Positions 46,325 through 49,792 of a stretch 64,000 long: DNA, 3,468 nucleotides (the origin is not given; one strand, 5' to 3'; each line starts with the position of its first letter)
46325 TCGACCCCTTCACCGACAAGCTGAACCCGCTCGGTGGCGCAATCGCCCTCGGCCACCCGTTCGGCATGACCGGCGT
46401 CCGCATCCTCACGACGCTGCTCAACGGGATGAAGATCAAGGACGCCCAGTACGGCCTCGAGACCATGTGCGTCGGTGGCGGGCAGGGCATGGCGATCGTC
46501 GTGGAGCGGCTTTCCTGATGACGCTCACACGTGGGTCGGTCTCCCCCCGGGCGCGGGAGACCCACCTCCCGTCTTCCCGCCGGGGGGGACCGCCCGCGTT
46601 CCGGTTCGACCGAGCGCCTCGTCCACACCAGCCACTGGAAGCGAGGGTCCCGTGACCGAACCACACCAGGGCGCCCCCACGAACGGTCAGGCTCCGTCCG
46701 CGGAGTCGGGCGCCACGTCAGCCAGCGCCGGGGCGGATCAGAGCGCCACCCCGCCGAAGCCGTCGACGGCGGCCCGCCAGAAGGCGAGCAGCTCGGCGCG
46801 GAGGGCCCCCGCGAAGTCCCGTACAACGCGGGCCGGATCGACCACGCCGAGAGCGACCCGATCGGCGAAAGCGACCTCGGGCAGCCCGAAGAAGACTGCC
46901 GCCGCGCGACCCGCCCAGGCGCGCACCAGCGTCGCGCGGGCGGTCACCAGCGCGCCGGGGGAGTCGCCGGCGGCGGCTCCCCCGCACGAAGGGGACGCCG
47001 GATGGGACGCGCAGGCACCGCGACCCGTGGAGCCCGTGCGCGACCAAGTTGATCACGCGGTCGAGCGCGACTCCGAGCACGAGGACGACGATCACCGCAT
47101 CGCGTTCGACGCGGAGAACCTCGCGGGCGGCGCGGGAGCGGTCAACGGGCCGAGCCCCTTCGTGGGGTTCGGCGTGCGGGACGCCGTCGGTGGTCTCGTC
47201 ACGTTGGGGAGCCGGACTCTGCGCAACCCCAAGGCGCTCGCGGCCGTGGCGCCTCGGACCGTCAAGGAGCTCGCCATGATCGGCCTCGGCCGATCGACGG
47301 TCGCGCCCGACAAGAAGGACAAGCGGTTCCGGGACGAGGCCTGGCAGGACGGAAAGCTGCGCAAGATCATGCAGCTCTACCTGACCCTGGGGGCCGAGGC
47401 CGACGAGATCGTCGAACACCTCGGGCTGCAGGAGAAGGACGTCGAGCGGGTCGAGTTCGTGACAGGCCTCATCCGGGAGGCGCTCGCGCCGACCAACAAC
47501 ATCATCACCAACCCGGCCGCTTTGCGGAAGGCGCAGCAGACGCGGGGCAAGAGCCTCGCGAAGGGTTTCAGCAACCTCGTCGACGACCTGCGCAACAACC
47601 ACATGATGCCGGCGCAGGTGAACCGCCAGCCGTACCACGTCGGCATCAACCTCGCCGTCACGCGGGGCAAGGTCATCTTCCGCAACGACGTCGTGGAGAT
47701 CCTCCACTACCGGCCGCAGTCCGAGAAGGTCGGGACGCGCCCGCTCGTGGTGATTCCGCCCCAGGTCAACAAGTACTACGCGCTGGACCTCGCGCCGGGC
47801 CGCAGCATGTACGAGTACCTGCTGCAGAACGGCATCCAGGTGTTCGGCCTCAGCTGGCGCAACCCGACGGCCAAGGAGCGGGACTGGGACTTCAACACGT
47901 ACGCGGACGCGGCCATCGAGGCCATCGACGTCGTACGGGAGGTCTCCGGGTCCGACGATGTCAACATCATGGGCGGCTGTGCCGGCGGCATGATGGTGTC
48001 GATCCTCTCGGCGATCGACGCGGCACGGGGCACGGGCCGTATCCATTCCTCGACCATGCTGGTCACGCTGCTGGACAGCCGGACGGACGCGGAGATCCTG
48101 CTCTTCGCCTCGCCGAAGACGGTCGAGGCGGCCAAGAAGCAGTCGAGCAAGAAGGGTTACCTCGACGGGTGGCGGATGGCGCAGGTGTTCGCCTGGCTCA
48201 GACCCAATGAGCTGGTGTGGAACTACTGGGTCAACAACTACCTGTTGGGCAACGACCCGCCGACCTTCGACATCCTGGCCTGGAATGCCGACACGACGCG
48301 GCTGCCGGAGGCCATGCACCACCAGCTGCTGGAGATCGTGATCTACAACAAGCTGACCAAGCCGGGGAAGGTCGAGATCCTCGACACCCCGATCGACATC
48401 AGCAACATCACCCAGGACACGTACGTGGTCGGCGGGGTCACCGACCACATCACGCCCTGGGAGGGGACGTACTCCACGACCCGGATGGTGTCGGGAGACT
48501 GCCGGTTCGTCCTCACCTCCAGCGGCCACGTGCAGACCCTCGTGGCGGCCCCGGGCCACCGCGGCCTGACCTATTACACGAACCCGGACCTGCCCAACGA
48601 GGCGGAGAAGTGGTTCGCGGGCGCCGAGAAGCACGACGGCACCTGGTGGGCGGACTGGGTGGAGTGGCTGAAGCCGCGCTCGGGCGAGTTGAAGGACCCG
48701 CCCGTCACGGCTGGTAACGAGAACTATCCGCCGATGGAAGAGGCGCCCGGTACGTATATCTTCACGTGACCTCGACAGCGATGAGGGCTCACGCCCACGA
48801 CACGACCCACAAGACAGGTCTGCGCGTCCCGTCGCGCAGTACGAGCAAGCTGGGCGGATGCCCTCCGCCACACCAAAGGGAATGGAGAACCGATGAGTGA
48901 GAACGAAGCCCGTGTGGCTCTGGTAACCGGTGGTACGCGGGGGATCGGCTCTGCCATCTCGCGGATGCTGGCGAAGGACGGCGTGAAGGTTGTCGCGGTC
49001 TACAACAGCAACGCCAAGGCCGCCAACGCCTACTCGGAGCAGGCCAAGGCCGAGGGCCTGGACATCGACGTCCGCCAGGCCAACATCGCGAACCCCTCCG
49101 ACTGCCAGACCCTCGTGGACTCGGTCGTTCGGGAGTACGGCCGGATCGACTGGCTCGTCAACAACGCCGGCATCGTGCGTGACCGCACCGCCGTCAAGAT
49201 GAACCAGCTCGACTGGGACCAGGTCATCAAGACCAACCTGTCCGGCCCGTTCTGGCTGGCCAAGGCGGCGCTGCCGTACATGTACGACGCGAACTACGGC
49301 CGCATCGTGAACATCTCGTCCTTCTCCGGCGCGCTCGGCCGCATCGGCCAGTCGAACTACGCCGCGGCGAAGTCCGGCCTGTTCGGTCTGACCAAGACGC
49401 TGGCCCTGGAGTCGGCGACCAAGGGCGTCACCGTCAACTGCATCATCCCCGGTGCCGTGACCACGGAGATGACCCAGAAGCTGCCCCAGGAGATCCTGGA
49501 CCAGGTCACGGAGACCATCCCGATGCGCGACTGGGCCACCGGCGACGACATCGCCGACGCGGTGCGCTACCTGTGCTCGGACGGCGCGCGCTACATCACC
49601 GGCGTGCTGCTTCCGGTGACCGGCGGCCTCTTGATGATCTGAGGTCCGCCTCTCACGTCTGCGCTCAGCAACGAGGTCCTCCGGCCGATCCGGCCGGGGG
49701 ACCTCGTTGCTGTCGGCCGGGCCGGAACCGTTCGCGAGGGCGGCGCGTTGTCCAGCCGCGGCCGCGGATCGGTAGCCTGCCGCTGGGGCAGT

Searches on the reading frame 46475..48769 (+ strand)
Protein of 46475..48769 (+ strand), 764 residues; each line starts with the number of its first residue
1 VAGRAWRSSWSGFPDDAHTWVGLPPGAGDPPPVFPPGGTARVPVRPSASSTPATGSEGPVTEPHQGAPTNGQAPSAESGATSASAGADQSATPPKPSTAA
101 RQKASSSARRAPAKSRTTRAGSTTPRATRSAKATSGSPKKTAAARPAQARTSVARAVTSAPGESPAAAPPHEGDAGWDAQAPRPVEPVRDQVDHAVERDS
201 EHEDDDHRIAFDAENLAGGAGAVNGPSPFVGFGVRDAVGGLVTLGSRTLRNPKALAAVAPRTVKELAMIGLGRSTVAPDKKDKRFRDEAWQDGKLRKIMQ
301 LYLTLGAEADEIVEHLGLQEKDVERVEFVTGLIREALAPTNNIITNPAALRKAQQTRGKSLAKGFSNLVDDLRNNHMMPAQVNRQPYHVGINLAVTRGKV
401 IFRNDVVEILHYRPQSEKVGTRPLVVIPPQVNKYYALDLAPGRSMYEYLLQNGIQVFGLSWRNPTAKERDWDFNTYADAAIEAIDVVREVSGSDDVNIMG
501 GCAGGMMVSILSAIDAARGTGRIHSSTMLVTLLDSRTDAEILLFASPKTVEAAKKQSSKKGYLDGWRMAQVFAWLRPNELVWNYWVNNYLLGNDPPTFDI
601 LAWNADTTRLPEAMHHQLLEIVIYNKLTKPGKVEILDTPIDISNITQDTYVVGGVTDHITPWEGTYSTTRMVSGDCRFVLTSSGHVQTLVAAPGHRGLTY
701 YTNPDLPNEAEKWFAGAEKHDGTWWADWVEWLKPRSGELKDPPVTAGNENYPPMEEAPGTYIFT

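Call 20: search_protein_families(library=pfam, proteins=[window:46475-48769:+])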
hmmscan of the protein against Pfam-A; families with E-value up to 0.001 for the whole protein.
window:46475-48769:+ (764 aa): 2 families
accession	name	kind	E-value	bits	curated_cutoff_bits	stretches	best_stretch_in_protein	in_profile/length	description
PF07167.19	PhaC_N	-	1.3e-51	175.2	23.7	1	281-449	1-173/173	Poly-beta-hydroxybutyrate polymerase (PhaC) N-terminus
PF00561.26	Abhydrolase_1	-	2.9e-14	53.8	25.8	1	445-670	19-223/245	alpha/beta hydrolase fold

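Call 94: search_protein_families(library=ncbifam, proteins=[window:46475-48769:+], max_evalue=1e-40)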
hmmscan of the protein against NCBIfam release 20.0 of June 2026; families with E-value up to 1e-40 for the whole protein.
window:46475-48769:+ (764 aa): 2 families
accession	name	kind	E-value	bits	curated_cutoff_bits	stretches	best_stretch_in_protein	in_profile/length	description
TIGR01839.1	PHA_synth_II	subfamily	2.5e-182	606.9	855.4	1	220-763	14-558/560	class II poly(R)-hydroxyalkanoic acid synthase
TIGR01838.1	PHA_synth_I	subfamily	1.2e-146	489.3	622.65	1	273-762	36-530/532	class I poly(R)-hydroxyalkanoic acid synthase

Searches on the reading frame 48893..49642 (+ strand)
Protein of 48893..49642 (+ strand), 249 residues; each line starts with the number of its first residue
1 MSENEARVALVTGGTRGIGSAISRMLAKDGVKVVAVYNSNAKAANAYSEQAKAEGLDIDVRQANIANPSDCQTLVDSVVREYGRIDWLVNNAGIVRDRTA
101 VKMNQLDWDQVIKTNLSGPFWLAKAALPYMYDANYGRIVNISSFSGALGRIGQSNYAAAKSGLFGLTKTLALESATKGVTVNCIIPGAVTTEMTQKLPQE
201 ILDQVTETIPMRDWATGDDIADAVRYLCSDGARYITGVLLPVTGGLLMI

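Call 20: search_protein_families(library=pfam, proteins=[window:48893-49642:+])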
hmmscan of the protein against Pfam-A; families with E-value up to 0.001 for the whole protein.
window:48893-49642:+ (249 aa): 5 families
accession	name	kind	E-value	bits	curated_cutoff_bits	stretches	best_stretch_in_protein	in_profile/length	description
PF00106.31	adh_short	-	2.6e-60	203.7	26.6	1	7-199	1-192/195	short chain dehydrogenase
PF13561.12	adh_short_C2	-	1.4e-58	198.7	27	1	16-246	6-235/236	Enoyl-(Acyl carrier protein) reductase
PF08659.16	KR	-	6.2e-23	82.1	22.6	1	9-168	3-161/180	KR domain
PF23441.1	SDR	-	3.6e-09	36.8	27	1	9-194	10-199/258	SDR-like rossmann domain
PF01370.27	Epimerase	-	1.5e-08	34.8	20.9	1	9-170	1-156/240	NAD dependent epimerase/dehydratase family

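Call 94: search_protein_families(library=ncbifam, proteins=[window:48893-49642:+], max_evalue=1e-40)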
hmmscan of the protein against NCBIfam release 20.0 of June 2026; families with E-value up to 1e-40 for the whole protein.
window:48893-49642:+ (249 aa): 74 families (the best 25 are shown)
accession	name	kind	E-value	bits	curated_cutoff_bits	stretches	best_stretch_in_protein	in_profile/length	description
TIGR01829.1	AcAcCoA_reduct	subfamily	1.1e-82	277.4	302.1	1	7-248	1-242/242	acetoacetyl-CoA reductase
TIGR01830.1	3oxo_ACP_reduc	equivalog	5e-81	271.9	297.75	1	9-246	1-238/239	3-oxoacyl-[acyl-carrier-protein] reductase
NF009464.0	PRK12824.1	subfamily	1e-79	267.7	269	1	6-248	2-244/245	3-oxoacyl-ACP reductase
NF009466.0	PRK12826.1-2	subfamily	7e-75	251.7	222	1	5-247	2-245/248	3-oxoacyl-ACP reductase FabG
NF009546.0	PRK12935.1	equivalog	1.6e-74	250.6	418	1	3-248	3-247/247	acetoacetyl-CoA reductase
NF004198.0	PRK05653.1-3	equivalog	9.2e-74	248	296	1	3-248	4-248/248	3-oxoacyl-ACP reductase FabG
NF004197.0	PRK05653.1-1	equivalog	5.1e-72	242.5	332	1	5-248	6-248/249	3-oxoacyl-ACP reductase FabG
NF004199.0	PRK05653.1-4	equivalog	1e-71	241.4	301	1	7-248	6-247/247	3-oxoacyl-ACP reductase FabG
NF004200.0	PRK05653.1-5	equivalog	4.1e-64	216.4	273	1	7-246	3-241/242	3-oxoacyl-ACP reductase FabG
NF053542.1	FlxB_rubin_SDR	equivalog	2.3e-62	210.8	340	1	8-246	2-239/239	flexirubin biosynthesis SDR family reductase FlxB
NF052558.1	MBtsdlDhBudC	equivalog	2.7e-60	204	270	1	6-246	3-241/250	meso-2,3-butanediol dehydrogenase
NF009548.0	PRK12938.1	equivalog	3.2e-60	203.9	472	1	6-248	3-245/246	3-ketoacyl-ACP reductase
NF009547.0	PRK12936.1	subfamily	5.4e-59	199.7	436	1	3-249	3-245/245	3-ketoacyl-(acyl-carrier-protein) reductase NodG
NF004791.0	PRK06138.1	equivalog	1.2e-58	198.3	312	1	5-247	4-250/252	SDR family oxidoreductase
NF005559.1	PRK07231.1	subfamily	1.4e-58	198.3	215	1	5-247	3-248/249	glucose 1-dehydrogenase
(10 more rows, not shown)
